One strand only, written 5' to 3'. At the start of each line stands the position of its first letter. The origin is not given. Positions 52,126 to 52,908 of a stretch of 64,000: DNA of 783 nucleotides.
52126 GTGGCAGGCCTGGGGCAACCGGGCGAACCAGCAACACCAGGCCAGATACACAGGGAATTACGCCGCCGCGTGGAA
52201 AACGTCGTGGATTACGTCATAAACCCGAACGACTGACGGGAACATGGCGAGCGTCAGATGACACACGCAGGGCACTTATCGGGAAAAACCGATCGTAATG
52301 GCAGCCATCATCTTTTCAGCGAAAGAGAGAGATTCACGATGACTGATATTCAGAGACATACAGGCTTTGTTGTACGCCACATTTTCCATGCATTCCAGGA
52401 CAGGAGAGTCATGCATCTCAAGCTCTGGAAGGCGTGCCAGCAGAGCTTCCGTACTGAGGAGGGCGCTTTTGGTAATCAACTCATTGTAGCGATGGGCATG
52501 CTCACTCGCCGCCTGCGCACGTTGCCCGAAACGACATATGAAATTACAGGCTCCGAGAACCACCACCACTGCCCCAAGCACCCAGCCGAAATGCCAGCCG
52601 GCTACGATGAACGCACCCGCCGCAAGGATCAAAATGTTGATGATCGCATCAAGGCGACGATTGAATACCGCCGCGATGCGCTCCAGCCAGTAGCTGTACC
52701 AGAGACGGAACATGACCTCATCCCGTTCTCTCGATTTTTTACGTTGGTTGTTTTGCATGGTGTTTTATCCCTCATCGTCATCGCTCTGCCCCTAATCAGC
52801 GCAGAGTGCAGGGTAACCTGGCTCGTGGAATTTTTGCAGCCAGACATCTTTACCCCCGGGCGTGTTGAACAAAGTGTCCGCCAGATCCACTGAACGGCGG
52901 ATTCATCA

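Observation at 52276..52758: Reverse-oriented two-transmembrane-helix gene embedded in the prophage early operon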

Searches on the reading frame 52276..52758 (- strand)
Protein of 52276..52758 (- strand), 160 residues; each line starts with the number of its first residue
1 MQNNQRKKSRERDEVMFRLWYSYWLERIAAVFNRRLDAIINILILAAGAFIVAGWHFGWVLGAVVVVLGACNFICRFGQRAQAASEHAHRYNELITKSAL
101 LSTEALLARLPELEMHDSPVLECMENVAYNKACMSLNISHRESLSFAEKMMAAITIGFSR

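Call 4: search_protein_families(proteins=[window:52276-52758:-], library=ncbifam, max_evalue=1)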
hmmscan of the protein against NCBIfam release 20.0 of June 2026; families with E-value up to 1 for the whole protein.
window:52276-52758:- (160 aa): 2 families
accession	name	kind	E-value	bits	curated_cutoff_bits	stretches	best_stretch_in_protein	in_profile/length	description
NF033634.1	SLATT_1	domain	0.0061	16.5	41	1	32-104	19-104/132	SLATT domain-containing protein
NF033883.1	conj_TraQ_IncI1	equivalog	0.016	15.1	80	1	40-95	3-58/175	conjugal transfer protein TraQ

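Call 5: search_protein_families(proteins=[window:52276-52758:-], library=padloc, max_evalue=1)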
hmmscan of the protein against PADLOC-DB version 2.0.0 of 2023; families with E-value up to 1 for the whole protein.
window:52276-52758:- (160 aa): 1 family
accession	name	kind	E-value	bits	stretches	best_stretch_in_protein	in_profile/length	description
PDLC03841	LeoBC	-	0.018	12.2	1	39-109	457-535/601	-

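Call 6: search_protein_families(proteins=[window:52276-52758:-], library=phrogs, max_evalue=1)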
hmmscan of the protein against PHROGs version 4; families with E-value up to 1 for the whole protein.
window:52276-52758:- (160 aa): 6 families
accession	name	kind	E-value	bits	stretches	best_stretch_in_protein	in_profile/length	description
phrog_6315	-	unknown function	5.2e-65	218.9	1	10-160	2-152/152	-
phrog_11791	-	unknown function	1e-08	35.9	1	6-139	4-147/173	-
phrog_23697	-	unknown function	0.00072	20.7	1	85-153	3-71/91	-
phrog_5142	-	unknown function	0.0024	19.4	1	21-47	33-59/75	-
phrog_30842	-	unknown function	0.018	16.4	1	20-95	9-76/107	-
phrog_16183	-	unknown function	0.23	12.6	1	37-94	9-63/120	-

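Call 7: profile_search(protein=window:52276-52758:-)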
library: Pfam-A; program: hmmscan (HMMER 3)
A. the first sequence (160 residues): domains with independent E <= 10: 2; with E <= 0.001: 0
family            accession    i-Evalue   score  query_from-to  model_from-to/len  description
BaxI_1            PF12811.12      0.022    14.8      39-91        150-204/233  Bax inhibitor 1 like
IncD              PF17628.7        0.14    12.3      34-74         35-75/141  Inclusion membrane protein D

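Call 10: search_dna_similar(query=window:52276-52758:-, collection=phages, mode=protein, max_rows=40, max_evalue=0.001)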
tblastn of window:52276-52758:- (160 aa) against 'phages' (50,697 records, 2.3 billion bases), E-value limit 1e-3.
Records with a match: 2; places in all: 2; records where one place covers at least 80% of the query: 2.
Best place of each record, by identity: <60% 2.
By first word of the organism name: Yersinia 2.
By host as written in the record: Yersinia enterocolitica 2.
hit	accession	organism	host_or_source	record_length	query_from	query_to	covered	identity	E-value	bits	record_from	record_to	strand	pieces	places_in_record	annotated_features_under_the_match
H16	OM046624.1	Yersinia phage vB_YenM_42.18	Yersinia enterocolitica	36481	14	158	91%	40.7%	2e-17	84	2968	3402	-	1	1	hypothetical protein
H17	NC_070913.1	Yersinia phage vB_YenM_42.18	Yersinia enterocolitica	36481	14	158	91%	40.7%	2e-17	84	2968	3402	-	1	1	hypothetical protein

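Call 11: find_homologous_proteins(query=window:52276-52758:-)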
Query window:52276-52758:- (160 aa): 6 proteins with E <= 0.001 among 545 candidates.
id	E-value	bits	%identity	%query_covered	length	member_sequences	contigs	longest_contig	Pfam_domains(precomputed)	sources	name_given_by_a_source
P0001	3.2e-100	350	99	100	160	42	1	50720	-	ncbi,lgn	ncbi:TPA: hypothetical protein ACIYF7_003918 [Escherichia coli]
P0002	4.5e-55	203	62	93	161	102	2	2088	-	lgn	-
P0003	5.6e-53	197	63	94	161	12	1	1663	-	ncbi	ncbi:TPA: hypothetical protein ACH9TM_005342 [Escherichia coli]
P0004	7.4e-51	190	57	94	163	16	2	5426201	-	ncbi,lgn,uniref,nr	ncbi:hypothetical protein HIU27_RS10930 [Escherichia coli]|uniref:hypothetical protein n=1 Tax=Esche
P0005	3.6e-38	149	87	53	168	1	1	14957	-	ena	-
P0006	3.8e-33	132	61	64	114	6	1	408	-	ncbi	ncbi:hypothetical protein, partial [Escherichia coli]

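Call 12: get_annotated_region(hit=H17, flank=5000)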
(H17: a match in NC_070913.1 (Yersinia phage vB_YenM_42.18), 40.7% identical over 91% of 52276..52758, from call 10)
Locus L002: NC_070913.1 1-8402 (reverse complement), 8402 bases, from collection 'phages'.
description: Yersinia phage vB_YenM_42.18, complete genome.
organism: Yersinia phage vB_YenM_42.18 (NCBI taxid 2918926)
taxonomy: Viruses; Duplodnaviria; Heunggongvirae; Uroviricota; Caudoviricetes; Peduoviridae; Firavirus; Firavirus YenM4218
host: Yersinia enterocolitica; source: -; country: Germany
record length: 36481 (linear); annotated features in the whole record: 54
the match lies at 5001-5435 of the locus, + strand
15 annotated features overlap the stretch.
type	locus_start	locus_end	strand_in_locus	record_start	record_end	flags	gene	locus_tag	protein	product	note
CDS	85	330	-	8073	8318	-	-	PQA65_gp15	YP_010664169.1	transcriptional regulator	-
CDS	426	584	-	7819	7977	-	-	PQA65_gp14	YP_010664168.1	hypothetical protein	-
CDS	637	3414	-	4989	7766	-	-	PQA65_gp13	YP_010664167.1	replication protein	replication protein GpA, endonuclease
CDS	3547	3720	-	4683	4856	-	-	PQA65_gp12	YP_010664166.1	hypothetical protein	-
CDS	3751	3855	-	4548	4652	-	-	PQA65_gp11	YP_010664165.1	hypothetical protein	-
CDS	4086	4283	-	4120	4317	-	-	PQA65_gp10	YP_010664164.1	transcriptional regulator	-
CDS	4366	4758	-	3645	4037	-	-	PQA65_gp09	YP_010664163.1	replication protein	replication protein GpB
CDS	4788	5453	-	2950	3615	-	-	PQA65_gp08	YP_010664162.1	hypothetical protein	-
CDS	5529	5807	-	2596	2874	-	-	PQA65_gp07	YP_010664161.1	hypothetical protein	-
CDS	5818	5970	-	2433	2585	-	-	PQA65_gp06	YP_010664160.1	hypothetical protein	-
CDS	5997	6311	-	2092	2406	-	-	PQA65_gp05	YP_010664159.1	hypothetical protein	-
CDS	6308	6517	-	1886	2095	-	-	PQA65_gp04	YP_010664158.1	capsid scaffolding protein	gpO family capsid scaffolding protein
CDS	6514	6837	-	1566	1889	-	-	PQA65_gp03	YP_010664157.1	hypothetical protein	-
CDS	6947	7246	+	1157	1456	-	-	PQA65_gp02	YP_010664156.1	transcriptional regulator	immunity repressor protein GpC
CDS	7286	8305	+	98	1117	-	-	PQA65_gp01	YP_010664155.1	integrase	-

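Call 15: find_encoding_contigs(protein=P0004, flank=8000, max_places=4)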
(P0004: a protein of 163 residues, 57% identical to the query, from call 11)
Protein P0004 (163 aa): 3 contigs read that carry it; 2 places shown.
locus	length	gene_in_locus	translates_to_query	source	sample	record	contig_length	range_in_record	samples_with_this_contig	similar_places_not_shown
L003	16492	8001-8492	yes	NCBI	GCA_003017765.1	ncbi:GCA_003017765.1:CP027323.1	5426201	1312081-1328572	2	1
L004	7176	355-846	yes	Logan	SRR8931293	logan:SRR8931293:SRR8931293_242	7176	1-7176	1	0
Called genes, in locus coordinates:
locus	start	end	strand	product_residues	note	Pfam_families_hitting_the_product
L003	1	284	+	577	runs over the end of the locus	PF06056:Terminase_5, PF13384:HTH_23, PF03237:Terminase_6N, PF17289:Terminase_6C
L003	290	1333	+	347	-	PF04860:Phage_portal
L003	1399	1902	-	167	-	-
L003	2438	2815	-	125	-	PF25212:HVO_A0114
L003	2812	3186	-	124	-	PF20126:TumE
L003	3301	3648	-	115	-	PF12802:MarR_2 (weak)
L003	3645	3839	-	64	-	-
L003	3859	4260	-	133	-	-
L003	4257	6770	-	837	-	PF05840:Phage_GPA, PF23343:REP_ORF2-G2P (weak)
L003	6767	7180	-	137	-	-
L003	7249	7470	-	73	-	PF25738:Derepression (weak)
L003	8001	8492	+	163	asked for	-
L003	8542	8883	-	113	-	PF14359:DUF4406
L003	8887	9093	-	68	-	-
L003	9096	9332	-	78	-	-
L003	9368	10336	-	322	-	PF02086:MethyltransfD12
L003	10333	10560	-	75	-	PF24732:ParE_like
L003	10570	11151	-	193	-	PF16473:Rv2179c-like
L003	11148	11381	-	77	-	-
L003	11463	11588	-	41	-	-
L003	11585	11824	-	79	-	PF15946:DUF4754 (weak)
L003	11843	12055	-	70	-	-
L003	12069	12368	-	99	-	PF15958:DUF4761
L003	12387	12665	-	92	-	-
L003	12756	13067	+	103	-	PF12844:HTH_19 (weak), PF13560:HTH_31 (weak), PF01381:HTH_3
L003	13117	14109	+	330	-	PF24624:Int_N, PF00589:Phage_integrase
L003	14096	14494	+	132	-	-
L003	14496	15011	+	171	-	-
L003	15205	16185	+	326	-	PF01032:FecCD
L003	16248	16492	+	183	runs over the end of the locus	PF00255:GSHPx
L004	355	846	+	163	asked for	-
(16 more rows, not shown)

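Call 19: find_encoding_contigs(protein=P0002, flank=8000, max_places=3)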
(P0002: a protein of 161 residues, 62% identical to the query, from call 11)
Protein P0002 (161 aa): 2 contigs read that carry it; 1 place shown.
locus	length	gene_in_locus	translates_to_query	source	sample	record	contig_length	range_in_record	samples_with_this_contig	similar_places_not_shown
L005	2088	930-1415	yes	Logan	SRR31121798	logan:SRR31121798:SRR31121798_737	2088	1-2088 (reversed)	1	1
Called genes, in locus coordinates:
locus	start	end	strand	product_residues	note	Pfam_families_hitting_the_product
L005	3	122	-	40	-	?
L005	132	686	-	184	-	PF13565:HTH_32 (faint), PF08279:HTH_11 (faint), PF13412:HTH_24 (faint)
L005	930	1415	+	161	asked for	-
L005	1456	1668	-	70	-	-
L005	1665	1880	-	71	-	-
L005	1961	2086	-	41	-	?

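Call 20: find_encoding_contigs(protein=P0003, flank=8000, max_places=3)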
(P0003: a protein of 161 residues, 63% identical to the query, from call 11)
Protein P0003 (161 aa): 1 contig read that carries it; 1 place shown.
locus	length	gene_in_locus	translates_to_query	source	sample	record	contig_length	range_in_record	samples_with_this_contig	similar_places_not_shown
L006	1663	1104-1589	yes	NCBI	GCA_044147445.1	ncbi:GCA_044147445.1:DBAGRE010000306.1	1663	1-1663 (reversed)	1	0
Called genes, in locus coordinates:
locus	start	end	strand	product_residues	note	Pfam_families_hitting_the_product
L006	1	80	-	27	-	?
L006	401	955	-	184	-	-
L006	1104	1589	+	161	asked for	-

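Call 28: search_protein_representatives(alignment_id=A1)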
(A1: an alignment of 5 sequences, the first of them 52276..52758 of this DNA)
Query: 5 sequences, 161 profile positions. Proteins with E-value up to 0.001 (for the whole library): 208; up to 1e-10: 97; up to 1e-30: 5. The best 150 are listed.
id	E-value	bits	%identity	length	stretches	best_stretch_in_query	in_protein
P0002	6.8e-88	308.7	-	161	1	1-161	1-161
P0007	3.5e-55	202.3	-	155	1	1-160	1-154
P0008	2.8e-49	183.1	-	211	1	37-148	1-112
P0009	6.4e-49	182.0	-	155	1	12-161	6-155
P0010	3.5e-36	140.6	-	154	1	1-160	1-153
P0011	4.2e-29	117.6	-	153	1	21-160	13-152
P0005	5.6e-29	117.1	-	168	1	61-145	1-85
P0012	7.1e-29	116.8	-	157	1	14-161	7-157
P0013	1.8e-28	115.5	-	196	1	14-155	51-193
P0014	1.0e-27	113.1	-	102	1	1-61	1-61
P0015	4.8e-25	104.4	-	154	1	11-160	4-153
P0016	2.7e-24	101.9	-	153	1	13-161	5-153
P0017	6.2e-24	100.7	-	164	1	12-157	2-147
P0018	1.1e-23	100.0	-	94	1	1-62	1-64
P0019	1.2e-23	99.8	-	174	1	13-160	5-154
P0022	9.4e-23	96.9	-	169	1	12-160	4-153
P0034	6.1e-18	81.3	-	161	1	12-161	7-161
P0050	1.4e-15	73.6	-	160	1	18-161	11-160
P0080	4.9e-13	65.3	-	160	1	14-160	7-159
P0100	9.2e-11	57.9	-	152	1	13-161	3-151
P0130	1.3e-08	50.9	-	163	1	11-157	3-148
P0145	5.0e-07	45.8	-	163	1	14-153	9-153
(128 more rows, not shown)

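Call 33: search_solved_structures(query=A2, max_evalue=10)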
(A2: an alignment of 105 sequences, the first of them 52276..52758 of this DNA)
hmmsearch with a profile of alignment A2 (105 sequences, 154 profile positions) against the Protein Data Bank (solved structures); distinct sequences matched with E-value up to 10: 12.
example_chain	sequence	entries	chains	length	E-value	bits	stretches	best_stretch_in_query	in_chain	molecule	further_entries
6xr1_A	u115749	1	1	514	0.014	18.4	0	113-143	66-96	dTor_9x57R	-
6xr2_A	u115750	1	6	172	0.086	15.9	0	113-143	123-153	dTor_3x57R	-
9r1k_A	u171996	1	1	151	0.35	13.9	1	68-122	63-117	sc-apCC-4-A7F-1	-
3aqp_A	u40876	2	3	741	0.37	13.8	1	23-82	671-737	Probable SecDF protein-export membrane protein | Protein translocase subunit SecDF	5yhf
4h33_A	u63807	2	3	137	0.43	13.6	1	44-100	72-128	Lmo2059 protein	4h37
5wjb_A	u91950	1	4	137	0.75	12.8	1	82-146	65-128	Capsid assembly scaffolding protein,Myosin-7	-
2hz8_A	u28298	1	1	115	1.5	11.8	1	77-127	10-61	De novo designed diiron protein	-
5eqz_A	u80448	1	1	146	1.6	11.7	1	75-129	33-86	Rev protein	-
8hfr_xI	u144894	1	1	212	1.8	11.6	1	85-151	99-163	Shuttling pre-60S factor ECM1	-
8a3k_UNK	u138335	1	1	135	3.1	10.8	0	68-122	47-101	sc-apCC-4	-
5tgw_A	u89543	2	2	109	5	10.1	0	79-110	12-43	PS1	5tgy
9r1l_A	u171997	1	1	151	5.7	9.9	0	69-122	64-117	sc-apCC-4-SN38-1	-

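Call 34: list_cluster_members(proteins=[P0007, P0009, P0010, P0011, P0012, P0015, P0016, P0017, P0022, P0034])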
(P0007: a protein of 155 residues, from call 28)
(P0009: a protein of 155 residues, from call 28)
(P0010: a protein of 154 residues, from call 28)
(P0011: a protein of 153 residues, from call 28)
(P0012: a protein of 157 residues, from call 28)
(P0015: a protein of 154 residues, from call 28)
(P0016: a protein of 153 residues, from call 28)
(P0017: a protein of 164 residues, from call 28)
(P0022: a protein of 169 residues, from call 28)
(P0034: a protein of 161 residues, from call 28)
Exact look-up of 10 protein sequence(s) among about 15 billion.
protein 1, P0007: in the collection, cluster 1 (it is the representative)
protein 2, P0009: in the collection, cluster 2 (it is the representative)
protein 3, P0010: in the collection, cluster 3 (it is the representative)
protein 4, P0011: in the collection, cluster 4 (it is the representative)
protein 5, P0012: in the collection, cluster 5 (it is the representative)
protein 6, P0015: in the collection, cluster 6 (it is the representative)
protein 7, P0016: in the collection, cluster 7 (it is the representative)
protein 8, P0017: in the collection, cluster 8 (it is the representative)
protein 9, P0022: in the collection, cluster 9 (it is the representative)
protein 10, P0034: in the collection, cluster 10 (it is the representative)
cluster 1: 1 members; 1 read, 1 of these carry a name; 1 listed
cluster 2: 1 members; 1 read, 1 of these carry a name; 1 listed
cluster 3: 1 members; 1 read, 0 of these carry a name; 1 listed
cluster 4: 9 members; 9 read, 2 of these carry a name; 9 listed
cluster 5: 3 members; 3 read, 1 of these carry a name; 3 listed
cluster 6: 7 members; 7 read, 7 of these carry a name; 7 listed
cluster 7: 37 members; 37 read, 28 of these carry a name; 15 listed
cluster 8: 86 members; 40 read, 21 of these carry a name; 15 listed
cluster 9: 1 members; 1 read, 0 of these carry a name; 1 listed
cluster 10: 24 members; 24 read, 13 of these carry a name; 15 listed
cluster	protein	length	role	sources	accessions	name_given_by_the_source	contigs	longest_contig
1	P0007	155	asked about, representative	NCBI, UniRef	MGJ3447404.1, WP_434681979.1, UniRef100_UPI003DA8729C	hypothetical protein [Enterobacter sp. PTB] | hypothetical protein n=1 Tax=Enterobacter sp. PTB TaxID=3143437 RepID=UPI003DA8729C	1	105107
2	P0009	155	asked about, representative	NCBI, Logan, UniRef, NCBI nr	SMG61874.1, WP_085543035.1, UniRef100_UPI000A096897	hypothetical protein [Cedecea sp. NFIX57] | hypothetical protein n=1 Tax=Cedecea sp. NFIX57 TaxID=1566286 RepID=UPI000A096897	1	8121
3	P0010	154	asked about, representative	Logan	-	-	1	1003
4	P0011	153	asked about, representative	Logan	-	-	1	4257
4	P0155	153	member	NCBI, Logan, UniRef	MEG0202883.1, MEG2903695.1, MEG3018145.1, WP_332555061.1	MAG: hypothetical protein RR896_04295 [Citrobacter sp.] | hypothetical protein n=1 Tax=Citrobacter sp. TaxID=1896336 RepID=UPI002FCA3217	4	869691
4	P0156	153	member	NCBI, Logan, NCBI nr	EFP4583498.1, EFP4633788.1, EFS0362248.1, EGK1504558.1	hypothetical protein HX910_000760 [Salmonella enterica] | hypothetical protein [Salmonella enterica]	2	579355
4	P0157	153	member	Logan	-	-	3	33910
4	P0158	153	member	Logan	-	-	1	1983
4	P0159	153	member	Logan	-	-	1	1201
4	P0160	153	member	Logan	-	-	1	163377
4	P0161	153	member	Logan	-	-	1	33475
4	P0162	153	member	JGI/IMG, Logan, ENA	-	-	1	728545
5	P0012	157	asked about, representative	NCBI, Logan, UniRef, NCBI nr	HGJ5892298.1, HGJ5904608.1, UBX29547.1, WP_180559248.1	MAG TPA: hypothetical protein ACHBZA_13635 [Arsenophonus apicola] | hypothetical protein n=1 Tax=Arsenophonus TaxID=637 RepID=UPI0015D94140 | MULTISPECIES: hypothetical protein [Arsenophonus]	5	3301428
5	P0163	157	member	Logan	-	-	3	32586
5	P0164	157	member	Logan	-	-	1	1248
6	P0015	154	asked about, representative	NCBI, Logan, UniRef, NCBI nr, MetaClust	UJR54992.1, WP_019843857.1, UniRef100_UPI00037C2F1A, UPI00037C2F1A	hypothetical protein [Dickeya zeae] | hypothetical protein n=1 Tax=Dickeya zeae TaxID=204042 RepID=UPI00037C2F1A | status=active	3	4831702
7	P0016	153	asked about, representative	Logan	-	-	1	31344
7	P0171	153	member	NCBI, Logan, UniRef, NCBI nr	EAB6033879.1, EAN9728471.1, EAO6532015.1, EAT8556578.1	hypothetical protein JS958_001325 [Salmonella enterica subsp. enterica serovar Infantis] | DUF4231 domain-containing protein n=2 Tax=Salmonella enterica TaxID=28901 ... | hypothetical protein [Salmonella enterica subsp. enterica serovar Java]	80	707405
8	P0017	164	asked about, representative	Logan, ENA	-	-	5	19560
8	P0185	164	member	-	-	TPA: hypothetical protein QBH27_002995 [Escherichia coli] | hypothetical protein | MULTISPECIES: hypothetical protein [Enterobacteriaceae]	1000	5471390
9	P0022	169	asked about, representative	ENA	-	-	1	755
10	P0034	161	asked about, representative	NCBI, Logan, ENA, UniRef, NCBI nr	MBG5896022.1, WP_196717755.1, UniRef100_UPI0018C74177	hypothetical protein I5E15_05465 [Providencia stuartii] | hypothetical protein n=1 Tax=Providencia stuartii TaxID=588 RepID=UPI0018C74177 | hypothetical protein [Providencia stuartii]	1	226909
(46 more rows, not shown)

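Call 35: profile_search(alignment_id=A2)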
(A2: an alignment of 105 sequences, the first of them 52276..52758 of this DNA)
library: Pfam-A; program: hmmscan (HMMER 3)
A. the first sequence (160 residues): domains with independent E <= 10: 2; with E <= 0.001: 0
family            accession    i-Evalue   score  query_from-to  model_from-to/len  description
BaxI_1            PF12811.12      0.022    14.8      39-91        150-204/233  Bax inhibitor 1 like
IncD              PF17628.7        0.14    12.3      34-74         35-75/141  Inclusion membrane protein D
B. every sequence of the alignment scanned on its own (105 sequences): families by number of members that match
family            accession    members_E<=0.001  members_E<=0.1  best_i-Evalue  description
ATP-synt_I        PF03899.21                 1               6        9.9e-04  ATP synthase I chain
PIG-F             PF06699.16                 0               3        2.8e-03  GPI biosynthesis protein family Pig-F
SLATT_fungal      PF18142.6                  0               2        1.1e-02  SMODS and SLOG-associating 2TM effector domain
HemY_N            PF07219.19                 0               2        1.5e-02  HemY protein N-terminus
DUF7269           PF23933.1                  0               1        3.2e-03  Family of unknown function (DUF7269)
HIGH_NTase1_ass   PF16581.11                 0               1        6.3e-03  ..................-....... C-terminal region
CobU              PF02283.22                 0               1        8.1e-03  Cobinamide kinase / cobinamide phosphate guanyltransferase
DUF629            PF04780.17                 0               1        9.2e-03  Protein of unknown function (DUF629)
CTV_P6            PF06706.16                 0               1        1.0e-02  Citrus tristeza virus 6-kDa protein
DUF4118           PF13493.11                 0               1        1.5e-02  Domain of unknown function (DUF4118)
DUF7514           PF24355.1                  0               1        1.6e-02  Domain of unknown function (DUF7514)
DUF5924           PF19346.4                  0               1        1.7e-02  Family of unknown function (DUF5924)
BaxI_1            PF12811.12                 0               1        2.2e-02  Bax inhibitor 1 like
DUF6535           PF20153.4                  0               1        2.2e-02  Family of unknown function (DUF6535)
Mpo1-like         PF06127.16                 0               1        2.9e-02  2-hydroxy-palmitic acid dioxygenase Mpo1-like
Questin_oxidase   PF14027.11                 0               1        3.4e-02  Questin oxidase-like
SLATT_1           PF18181.6                  0               1        6.2e-02  SMODS and SLOG-associating 2TM effector domain 1
DUF2244           PF10003.15                 0               1        6.6e-02  Integral membrane protein (DUF2244)
DUF4293           PF14126.11                 0               1        6.7e-02  Domain of unknown function (DUF4293)
Ig-like_Pom152_9  PF24527.1                  0               1        6.8e-02  Nucleoporin pom152-like, ninth immunoglobulin-like domain
